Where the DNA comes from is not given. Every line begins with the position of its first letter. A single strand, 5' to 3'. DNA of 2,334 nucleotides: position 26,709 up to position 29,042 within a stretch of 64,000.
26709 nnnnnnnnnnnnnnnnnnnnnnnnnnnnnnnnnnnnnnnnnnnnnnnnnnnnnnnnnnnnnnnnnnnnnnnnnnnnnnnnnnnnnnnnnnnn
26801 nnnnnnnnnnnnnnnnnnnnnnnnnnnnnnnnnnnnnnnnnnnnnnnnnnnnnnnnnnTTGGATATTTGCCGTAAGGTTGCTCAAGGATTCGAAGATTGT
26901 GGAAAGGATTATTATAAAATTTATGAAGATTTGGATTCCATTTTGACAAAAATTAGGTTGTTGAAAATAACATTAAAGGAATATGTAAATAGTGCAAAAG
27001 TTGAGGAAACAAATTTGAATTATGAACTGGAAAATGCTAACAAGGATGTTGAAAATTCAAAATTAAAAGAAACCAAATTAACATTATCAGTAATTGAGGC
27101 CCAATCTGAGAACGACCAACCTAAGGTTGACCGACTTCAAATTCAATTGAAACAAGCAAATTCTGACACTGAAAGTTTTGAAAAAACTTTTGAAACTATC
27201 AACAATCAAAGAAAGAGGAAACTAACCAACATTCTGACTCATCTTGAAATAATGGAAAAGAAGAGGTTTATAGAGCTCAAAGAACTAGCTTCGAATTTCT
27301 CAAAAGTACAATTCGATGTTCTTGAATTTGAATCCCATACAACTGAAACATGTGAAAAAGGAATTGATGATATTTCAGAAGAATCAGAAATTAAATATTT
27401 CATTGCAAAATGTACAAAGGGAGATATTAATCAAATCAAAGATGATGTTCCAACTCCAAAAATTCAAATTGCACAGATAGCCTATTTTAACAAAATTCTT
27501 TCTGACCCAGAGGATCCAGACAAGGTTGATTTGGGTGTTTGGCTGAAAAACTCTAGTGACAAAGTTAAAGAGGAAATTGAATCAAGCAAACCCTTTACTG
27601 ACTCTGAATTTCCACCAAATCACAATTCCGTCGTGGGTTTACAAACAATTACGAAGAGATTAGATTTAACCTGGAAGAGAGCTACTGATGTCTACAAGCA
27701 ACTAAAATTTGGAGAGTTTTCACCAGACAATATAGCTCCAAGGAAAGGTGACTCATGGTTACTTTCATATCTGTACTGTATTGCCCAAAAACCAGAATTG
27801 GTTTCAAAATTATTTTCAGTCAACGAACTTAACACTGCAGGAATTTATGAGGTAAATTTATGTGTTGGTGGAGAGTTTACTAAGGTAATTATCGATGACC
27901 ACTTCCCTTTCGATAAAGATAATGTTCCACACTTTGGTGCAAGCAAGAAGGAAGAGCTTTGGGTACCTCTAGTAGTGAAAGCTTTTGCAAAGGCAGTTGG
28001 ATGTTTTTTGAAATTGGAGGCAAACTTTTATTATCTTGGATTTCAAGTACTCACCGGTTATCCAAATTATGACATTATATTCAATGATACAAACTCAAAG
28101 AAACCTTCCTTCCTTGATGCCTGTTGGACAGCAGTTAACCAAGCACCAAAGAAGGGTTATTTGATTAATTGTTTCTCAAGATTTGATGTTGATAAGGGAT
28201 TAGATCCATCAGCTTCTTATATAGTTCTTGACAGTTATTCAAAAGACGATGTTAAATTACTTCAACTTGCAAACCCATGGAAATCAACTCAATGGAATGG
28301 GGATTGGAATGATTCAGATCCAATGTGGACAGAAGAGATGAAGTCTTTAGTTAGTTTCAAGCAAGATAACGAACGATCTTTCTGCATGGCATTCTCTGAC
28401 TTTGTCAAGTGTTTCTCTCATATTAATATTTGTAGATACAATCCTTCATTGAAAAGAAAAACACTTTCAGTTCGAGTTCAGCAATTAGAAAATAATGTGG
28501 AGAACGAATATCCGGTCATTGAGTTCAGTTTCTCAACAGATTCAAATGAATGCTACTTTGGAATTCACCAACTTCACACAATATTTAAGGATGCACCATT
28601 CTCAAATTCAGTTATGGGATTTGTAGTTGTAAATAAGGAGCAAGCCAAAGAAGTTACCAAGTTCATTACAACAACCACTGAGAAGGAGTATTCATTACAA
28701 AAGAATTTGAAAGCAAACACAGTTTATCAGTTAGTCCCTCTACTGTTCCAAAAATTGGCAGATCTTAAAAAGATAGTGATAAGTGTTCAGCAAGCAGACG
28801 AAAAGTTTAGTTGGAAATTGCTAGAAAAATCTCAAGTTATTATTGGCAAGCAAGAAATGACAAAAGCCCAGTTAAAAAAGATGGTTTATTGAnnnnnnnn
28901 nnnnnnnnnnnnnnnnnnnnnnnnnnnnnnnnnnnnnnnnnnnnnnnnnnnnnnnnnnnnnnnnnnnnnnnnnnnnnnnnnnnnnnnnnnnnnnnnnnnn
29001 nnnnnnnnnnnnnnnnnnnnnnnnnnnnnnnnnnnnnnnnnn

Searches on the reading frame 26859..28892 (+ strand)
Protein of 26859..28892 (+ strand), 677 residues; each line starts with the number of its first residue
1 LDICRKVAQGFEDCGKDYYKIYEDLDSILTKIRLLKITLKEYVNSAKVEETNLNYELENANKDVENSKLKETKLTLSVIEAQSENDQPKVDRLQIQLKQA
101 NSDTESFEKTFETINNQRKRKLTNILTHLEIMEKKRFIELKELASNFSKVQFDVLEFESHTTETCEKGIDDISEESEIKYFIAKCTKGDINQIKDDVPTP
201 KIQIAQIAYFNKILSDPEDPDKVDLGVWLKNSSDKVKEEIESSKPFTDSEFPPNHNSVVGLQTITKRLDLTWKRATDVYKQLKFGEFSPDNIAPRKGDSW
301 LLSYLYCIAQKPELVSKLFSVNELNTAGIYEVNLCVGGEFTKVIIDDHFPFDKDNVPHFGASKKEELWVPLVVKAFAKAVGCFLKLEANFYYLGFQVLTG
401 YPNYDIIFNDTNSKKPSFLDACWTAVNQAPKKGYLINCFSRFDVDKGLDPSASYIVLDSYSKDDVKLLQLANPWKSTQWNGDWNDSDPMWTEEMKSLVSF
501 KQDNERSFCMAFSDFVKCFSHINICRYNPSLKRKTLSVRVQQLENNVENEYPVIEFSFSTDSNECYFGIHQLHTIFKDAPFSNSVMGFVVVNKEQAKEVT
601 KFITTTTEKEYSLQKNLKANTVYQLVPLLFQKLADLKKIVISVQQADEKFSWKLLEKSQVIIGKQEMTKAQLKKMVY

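Call 25: search_protein_families(library=pfam, proteins=[window:26859-28892:+], max_evalue=0.001)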
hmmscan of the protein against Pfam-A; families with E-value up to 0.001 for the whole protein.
window:26859-28892:+ (677 aa): 1 family
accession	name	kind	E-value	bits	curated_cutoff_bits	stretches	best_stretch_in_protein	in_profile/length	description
PF00648.27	Peptidase_C2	-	4.1e-48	164.4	23.8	1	246-526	1-297/297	Calpain family cysteine protease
